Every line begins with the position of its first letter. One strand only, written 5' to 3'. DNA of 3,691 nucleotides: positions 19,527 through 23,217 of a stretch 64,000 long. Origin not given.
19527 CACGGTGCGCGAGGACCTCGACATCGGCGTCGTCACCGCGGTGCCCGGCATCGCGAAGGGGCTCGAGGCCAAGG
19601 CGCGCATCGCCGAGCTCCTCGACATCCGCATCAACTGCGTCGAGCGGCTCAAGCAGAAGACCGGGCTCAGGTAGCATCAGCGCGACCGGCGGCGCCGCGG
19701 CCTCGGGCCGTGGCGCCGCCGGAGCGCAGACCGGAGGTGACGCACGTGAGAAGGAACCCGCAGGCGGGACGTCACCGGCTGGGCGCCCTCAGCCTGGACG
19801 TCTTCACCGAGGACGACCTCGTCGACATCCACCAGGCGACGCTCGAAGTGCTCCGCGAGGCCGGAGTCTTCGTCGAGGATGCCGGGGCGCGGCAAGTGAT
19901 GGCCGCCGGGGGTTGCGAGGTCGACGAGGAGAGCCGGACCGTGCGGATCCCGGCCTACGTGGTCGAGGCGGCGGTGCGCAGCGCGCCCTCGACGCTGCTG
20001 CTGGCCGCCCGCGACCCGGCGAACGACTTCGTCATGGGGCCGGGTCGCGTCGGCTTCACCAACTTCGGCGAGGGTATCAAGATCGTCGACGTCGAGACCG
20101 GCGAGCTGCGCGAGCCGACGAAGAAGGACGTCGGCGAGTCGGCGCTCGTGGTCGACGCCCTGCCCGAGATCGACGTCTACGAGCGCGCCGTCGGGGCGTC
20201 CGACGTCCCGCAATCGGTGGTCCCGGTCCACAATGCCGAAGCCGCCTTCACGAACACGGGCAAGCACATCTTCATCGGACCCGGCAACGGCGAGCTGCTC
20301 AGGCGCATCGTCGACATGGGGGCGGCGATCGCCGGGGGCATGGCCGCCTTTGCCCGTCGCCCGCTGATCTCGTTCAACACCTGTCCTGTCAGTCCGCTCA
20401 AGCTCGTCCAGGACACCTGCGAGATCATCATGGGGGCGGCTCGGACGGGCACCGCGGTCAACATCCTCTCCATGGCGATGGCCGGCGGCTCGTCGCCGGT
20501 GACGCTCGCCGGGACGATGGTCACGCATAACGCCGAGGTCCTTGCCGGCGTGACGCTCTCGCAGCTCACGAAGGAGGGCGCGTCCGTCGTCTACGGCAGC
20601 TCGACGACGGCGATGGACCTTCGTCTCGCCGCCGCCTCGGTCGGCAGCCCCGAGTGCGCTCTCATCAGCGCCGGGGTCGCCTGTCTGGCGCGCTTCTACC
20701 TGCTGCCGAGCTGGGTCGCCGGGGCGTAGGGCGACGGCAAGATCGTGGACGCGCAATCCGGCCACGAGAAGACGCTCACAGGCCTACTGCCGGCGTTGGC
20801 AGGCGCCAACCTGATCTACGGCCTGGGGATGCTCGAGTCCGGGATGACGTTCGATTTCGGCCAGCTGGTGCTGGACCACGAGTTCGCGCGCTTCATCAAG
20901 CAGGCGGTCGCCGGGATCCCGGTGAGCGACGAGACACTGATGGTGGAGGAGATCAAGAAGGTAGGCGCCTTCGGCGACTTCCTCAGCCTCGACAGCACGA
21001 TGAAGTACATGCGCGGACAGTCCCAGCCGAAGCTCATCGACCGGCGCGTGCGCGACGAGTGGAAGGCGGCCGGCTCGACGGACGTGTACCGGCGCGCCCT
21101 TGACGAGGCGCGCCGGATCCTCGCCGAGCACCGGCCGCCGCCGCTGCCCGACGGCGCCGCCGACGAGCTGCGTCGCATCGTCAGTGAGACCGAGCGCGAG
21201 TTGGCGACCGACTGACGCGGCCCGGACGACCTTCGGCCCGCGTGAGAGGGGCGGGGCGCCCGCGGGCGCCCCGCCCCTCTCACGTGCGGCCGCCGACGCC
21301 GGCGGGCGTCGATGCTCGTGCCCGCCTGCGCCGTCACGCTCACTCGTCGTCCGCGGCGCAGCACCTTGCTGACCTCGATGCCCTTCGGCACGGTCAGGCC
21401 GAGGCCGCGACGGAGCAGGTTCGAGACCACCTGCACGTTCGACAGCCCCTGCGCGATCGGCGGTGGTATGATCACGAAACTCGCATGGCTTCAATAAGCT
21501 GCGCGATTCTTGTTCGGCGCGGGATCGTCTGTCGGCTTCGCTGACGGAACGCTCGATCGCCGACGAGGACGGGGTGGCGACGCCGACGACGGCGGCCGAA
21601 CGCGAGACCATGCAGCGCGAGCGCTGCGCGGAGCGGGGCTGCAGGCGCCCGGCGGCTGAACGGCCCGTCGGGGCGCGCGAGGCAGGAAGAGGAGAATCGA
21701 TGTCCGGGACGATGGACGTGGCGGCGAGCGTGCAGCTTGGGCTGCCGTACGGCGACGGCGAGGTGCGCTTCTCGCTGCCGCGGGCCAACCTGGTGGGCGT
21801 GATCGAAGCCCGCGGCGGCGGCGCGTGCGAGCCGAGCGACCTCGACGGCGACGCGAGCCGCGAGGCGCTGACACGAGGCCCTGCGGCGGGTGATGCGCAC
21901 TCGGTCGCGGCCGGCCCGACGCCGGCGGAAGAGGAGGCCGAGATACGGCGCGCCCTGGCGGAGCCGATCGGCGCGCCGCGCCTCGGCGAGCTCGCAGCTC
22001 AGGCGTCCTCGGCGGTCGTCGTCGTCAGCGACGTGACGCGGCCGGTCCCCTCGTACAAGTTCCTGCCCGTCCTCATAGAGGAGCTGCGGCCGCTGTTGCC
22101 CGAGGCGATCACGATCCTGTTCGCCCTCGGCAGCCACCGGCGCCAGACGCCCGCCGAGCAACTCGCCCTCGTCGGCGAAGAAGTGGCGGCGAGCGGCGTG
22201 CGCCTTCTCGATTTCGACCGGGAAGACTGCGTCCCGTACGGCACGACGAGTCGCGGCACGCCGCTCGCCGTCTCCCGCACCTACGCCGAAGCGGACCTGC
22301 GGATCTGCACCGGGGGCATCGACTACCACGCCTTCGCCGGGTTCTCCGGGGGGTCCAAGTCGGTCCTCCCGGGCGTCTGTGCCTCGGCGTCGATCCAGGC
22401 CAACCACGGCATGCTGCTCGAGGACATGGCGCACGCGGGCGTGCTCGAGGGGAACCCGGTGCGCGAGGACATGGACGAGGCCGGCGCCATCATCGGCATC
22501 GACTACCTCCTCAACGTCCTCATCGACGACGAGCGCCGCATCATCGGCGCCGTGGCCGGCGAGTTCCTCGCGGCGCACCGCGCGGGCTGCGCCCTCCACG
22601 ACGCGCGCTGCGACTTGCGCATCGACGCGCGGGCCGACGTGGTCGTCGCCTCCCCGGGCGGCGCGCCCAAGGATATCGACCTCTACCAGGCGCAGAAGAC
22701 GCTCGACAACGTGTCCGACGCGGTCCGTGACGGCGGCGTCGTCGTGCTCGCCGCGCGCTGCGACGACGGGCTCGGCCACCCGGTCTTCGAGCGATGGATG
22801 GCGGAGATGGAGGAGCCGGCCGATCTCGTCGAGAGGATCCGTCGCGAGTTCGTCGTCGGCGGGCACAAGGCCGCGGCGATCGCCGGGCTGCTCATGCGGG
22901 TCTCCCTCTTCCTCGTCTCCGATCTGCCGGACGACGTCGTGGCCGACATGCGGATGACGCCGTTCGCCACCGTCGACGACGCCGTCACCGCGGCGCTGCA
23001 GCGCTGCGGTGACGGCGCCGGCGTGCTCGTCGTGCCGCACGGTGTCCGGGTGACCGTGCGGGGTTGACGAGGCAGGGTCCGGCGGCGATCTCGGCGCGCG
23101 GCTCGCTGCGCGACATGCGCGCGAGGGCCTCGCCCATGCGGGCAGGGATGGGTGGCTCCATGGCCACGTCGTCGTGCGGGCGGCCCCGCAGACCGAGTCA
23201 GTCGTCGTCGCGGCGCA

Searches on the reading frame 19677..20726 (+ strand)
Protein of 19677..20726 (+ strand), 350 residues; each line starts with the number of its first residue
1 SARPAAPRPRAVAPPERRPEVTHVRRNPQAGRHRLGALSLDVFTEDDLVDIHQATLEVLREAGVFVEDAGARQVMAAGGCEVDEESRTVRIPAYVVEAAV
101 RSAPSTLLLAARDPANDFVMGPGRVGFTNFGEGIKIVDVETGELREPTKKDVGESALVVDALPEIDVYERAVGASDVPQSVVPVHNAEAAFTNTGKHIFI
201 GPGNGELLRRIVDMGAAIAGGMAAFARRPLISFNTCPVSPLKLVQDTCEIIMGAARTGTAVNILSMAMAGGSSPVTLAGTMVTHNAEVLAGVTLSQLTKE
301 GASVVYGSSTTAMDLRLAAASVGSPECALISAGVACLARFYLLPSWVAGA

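Call 16: search_protein_families(library=pfam, proteins=[window:19677-20726:+])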
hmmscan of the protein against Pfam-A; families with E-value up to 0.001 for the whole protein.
window:19677-20726:+ (350 aa): 1 family
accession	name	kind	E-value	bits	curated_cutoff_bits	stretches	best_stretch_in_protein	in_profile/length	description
PF06253.16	MTTB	-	4.7e-51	173.8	25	1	37-349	28-337/500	Trimethylamine methyltransferase (MTTB)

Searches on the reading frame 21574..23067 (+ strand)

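Call 16: search_protein_families(library=pfam, proteins=[window:21574-23067:+])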
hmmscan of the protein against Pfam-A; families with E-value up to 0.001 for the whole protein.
window:21574-23067:+ (497 aa): 2 families
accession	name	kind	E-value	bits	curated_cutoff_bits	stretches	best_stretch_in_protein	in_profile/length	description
PF09861.14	Lar_N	-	3.3e-55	186.9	23.3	1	116-285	26-200/204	Lactate racemase N-terminal domain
PF21113.2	LarA_C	-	4.8e-23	82.2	25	1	352-495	4-152/152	Lactate racemase C-terminal domain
